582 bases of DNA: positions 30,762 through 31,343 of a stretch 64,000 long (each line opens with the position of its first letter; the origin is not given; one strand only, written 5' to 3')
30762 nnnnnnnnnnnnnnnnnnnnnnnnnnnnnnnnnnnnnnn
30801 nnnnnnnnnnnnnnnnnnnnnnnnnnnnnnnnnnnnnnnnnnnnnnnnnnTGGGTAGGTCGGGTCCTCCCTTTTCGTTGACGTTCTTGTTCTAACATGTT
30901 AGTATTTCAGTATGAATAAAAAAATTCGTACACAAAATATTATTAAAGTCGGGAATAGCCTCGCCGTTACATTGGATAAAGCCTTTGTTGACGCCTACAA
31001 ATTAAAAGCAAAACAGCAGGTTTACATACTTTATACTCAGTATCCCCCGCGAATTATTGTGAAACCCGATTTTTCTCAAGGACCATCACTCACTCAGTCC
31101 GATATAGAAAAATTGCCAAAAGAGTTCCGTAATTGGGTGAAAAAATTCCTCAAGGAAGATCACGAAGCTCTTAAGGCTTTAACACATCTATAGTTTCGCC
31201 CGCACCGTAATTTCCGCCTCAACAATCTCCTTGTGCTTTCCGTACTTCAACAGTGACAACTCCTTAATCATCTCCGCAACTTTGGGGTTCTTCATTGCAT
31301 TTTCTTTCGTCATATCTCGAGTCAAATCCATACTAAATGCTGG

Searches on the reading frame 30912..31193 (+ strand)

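Call 86: search_protein_families(library=pfam, proteins=[window:30912-31193:+], max_evalue=0.001)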
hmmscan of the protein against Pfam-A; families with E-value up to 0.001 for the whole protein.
window:30912-31193:+ (93 aa): 1 family
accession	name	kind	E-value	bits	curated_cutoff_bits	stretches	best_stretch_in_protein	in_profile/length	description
PF04014.23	MazE_antitoxin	-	0.00015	22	24.7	0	11-42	2-33/48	Antidote-toxin recognition MazE, bacterial antitoxin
